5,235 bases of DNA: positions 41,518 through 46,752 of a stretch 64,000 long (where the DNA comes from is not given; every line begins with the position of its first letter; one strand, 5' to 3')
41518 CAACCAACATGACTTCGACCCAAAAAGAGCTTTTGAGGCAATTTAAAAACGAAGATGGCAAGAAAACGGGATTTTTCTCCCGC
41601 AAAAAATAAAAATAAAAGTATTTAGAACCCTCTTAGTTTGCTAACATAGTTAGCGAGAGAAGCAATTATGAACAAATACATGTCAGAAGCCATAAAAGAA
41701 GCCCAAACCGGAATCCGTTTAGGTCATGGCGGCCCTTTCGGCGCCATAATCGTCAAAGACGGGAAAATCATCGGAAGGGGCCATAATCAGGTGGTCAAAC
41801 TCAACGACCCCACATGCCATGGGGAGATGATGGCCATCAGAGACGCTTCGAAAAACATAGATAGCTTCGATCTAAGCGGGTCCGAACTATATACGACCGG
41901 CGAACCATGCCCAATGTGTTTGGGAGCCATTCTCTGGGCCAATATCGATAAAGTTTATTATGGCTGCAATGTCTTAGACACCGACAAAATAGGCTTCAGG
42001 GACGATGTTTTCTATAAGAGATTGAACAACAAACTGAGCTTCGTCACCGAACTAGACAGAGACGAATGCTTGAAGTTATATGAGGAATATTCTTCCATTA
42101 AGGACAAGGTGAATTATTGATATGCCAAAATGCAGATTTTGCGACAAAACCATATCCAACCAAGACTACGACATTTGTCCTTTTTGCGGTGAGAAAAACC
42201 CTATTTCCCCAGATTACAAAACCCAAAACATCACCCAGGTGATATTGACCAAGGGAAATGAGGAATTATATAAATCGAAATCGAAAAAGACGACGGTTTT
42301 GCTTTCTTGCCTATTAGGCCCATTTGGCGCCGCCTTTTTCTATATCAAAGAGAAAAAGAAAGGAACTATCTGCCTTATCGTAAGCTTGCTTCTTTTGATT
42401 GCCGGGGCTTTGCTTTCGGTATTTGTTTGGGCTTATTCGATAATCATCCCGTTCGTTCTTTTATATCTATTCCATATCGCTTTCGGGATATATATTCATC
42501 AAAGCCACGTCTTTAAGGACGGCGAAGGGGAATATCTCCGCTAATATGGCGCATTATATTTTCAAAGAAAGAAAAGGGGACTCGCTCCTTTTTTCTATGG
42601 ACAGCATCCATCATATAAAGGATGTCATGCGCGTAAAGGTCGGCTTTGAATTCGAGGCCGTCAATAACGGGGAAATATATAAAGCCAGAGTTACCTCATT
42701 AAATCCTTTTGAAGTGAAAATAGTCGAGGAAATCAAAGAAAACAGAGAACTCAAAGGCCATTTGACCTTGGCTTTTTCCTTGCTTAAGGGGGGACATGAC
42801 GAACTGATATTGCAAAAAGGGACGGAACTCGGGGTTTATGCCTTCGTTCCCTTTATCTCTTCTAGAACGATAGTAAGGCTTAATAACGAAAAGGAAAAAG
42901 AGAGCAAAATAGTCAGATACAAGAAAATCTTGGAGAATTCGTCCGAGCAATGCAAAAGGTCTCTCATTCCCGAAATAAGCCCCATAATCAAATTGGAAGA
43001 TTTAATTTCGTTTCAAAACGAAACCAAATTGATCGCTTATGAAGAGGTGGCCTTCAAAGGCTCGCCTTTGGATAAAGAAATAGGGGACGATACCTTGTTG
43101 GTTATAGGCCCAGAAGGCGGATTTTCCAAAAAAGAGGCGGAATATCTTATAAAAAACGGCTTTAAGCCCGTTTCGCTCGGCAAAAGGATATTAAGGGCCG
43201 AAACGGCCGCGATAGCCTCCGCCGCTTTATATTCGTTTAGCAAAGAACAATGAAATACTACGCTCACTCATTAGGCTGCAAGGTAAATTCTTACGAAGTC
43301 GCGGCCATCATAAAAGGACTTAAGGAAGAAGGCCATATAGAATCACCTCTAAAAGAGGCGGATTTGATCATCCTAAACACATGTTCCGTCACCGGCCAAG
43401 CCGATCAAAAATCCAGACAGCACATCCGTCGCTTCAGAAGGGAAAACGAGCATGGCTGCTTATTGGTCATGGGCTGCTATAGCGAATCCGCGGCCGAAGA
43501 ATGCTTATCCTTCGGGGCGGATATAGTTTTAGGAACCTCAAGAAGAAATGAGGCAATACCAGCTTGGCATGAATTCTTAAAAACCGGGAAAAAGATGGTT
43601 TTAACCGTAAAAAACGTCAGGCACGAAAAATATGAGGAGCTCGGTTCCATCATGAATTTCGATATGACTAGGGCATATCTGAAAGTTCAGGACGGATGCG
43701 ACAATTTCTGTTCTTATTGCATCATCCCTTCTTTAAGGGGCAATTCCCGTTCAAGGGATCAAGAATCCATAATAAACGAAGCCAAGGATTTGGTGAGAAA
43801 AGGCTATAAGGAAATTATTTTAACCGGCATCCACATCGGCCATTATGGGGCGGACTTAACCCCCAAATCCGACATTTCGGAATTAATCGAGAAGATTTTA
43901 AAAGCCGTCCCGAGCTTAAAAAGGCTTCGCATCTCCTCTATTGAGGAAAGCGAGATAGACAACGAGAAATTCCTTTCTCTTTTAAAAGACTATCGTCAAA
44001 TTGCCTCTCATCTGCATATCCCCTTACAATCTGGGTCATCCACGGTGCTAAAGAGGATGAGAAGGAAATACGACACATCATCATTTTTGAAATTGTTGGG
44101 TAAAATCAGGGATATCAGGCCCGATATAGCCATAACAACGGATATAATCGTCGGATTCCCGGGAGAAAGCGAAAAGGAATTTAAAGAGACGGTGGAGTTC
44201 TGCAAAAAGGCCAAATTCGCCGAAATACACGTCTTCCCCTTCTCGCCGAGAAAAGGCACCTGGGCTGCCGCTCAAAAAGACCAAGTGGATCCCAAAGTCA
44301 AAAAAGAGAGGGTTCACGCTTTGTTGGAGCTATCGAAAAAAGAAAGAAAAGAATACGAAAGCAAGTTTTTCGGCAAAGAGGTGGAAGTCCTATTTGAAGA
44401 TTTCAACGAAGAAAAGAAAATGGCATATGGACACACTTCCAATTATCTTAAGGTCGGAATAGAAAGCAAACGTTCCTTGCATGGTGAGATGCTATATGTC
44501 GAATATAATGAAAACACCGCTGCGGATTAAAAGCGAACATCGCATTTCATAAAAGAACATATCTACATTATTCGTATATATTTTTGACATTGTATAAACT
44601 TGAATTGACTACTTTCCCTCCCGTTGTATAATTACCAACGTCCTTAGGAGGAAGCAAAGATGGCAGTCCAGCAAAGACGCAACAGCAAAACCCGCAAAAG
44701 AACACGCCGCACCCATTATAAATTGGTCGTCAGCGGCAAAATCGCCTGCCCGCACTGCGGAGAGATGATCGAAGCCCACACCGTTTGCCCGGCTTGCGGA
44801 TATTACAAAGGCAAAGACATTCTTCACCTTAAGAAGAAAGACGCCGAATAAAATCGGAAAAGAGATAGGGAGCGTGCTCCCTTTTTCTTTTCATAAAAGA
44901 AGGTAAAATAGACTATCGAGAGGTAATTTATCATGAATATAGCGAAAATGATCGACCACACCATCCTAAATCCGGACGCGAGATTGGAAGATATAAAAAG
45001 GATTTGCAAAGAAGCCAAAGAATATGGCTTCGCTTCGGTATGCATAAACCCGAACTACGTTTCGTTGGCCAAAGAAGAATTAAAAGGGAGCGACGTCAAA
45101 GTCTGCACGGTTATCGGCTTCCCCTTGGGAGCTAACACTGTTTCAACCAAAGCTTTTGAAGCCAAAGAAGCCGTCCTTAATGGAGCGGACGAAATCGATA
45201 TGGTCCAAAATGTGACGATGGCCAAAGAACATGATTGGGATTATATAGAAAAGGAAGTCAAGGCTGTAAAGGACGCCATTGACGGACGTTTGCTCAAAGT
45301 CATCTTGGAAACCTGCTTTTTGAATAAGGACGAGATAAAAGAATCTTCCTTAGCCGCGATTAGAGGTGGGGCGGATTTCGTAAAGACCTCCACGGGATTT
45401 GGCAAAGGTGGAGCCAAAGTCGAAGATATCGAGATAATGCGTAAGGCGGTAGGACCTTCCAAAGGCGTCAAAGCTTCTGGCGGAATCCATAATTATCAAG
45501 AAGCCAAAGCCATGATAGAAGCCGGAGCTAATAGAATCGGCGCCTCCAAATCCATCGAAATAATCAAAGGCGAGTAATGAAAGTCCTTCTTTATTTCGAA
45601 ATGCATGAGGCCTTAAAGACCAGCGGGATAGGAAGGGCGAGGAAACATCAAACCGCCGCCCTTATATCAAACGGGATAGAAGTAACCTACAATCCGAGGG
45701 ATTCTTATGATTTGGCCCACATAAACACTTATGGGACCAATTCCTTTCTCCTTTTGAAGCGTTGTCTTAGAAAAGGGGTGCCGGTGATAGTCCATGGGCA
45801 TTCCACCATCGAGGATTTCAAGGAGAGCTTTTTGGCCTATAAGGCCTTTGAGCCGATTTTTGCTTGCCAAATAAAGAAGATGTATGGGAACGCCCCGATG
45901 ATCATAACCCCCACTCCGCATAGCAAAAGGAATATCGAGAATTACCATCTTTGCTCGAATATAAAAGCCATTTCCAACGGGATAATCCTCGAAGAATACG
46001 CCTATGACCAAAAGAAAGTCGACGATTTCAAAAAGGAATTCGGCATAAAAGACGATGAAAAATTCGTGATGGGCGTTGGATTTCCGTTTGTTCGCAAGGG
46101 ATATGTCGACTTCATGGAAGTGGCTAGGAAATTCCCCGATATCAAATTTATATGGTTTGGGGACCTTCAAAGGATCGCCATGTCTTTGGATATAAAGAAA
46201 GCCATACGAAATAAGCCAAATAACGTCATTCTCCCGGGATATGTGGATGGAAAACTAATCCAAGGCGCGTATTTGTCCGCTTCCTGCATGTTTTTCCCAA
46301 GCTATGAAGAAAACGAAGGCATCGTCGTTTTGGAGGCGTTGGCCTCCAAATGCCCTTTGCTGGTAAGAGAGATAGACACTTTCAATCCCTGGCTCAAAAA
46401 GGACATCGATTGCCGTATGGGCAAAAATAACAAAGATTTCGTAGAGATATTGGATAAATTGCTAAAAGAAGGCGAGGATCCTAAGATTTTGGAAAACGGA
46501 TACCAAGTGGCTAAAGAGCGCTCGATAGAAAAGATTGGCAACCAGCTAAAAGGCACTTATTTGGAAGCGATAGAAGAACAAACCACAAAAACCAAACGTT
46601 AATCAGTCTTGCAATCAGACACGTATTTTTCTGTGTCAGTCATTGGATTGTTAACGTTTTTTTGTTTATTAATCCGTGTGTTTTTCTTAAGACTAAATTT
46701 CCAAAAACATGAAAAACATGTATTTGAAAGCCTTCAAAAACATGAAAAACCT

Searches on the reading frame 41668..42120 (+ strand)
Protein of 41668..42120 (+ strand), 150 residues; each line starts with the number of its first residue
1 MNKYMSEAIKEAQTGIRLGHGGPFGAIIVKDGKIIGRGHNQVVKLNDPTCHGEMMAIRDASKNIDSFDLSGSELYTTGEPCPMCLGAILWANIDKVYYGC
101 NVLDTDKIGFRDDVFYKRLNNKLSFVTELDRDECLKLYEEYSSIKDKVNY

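Call 27: search_protein_families(library=pfam, proteins=[window:41668-42120:+], max_evalue=0.00001)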
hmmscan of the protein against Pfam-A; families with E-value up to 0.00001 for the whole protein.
window:41668-42120:+ (150 aa): 2 families
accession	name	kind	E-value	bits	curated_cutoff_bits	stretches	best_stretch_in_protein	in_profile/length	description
PF00383.29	dCMP_cyt_deam_1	-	6.4e-26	90.7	25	1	3-100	6-102/102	Cytidine and deoxycytidylate deaminase zinc-binding region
PF14437.12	MafB19-deam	-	1.8e-22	80.2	27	1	2-126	4-119/142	MafB19-like deaminase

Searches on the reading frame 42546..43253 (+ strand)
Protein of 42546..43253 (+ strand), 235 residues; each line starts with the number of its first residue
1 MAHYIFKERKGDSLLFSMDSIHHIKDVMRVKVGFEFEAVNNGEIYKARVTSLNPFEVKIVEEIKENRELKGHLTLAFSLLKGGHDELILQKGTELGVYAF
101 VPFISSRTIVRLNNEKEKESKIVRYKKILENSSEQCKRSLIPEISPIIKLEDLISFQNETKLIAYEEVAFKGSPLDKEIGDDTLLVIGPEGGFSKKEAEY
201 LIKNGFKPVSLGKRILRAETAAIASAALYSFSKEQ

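Call 27: search_protein_families(library=pfam, proteins=[window:42546-43253:+], max_evalue=0.00001)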
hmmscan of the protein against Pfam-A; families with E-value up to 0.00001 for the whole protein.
window:42546-43253:+ (235 aa): 2 families
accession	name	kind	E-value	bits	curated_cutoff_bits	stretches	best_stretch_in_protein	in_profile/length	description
PF04452.19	Methyltrans_RNA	-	1.8e-45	154.9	23.9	1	68-228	2-163/165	RNA methyltransferase domain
PF20260.4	PUA_4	-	4.2e-08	33.6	23.9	1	20-59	5-45/48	RNA methyltransferase PUA domain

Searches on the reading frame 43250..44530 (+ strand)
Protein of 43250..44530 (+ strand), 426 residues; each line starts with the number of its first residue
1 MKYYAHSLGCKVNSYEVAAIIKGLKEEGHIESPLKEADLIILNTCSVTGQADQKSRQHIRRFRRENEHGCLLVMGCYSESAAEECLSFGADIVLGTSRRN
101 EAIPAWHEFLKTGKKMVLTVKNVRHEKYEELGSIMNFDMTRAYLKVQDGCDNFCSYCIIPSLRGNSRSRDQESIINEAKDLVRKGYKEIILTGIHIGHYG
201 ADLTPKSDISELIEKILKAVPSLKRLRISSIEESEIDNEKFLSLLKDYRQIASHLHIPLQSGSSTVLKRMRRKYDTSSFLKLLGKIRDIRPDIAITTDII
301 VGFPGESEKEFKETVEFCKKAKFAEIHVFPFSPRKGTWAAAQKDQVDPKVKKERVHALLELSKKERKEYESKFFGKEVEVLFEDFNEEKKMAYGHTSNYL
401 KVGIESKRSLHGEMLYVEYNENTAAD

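Call 27: search_protein_families(library=pfam, proteins=[window:43250-44530:+], max_evalue=0.00001)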
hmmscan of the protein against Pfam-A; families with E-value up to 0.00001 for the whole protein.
window:43250-44530:+ (426 aa): 2 families
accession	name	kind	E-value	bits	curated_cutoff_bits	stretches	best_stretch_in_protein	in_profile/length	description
PF04055.27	Radical_SAM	-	4.1e-28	99.1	29.5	1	145-318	2-166/166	Radical SAM superfamily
PF00919.26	UPF0004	-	1.6e-21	76.6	27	1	2-94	1-97/98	Uncharacterized protein family UPF0004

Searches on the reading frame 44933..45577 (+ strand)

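Call 27: search_protein_families(library=pfam, proteins=[window:44933-45577:+], max_evalue=0.00001)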
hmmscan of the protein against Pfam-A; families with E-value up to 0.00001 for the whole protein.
window:44933-45577:+ (214 aa): 1 family
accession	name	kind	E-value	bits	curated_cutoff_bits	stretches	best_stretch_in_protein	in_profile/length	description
PF01791.15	DeoC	-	1.7e-20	74.1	23.8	1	4-199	3-217/229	DeoC/LacD family aldolase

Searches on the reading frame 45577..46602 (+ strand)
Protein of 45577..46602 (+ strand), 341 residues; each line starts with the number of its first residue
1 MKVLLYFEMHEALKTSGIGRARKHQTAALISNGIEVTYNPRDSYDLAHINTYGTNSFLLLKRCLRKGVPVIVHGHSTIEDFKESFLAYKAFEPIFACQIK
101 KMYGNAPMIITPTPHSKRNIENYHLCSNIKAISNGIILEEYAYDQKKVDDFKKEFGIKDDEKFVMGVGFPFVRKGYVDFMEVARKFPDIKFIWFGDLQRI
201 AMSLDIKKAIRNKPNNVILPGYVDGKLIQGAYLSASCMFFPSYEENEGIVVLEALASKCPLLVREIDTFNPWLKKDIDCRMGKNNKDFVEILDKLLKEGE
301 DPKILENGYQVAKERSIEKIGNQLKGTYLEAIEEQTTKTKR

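Call 27: search_protein_families(library=pfam, proteins=[window:45577-46602:+], max_evalue=0.00001)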
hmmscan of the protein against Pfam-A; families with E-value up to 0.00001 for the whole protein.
window:45577-46602:+ (341 aa): 3 families
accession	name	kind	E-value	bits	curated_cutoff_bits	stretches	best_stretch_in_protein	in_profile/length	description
PF00534.26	Glycos_transf_1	-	1.1e-13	51.5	26.4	1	149-305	3-165/172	Glycosyl transferases group 1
PF13439.12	Glyco_transf_4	-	4.6e-10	40.2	28.5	1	43-139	72-169/170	Glycosyltransferase Family 4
PF13692.12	Glyco_trans_1_4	-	1e-08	36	27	1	181-295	26-139/142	Glycosyl transferases group 1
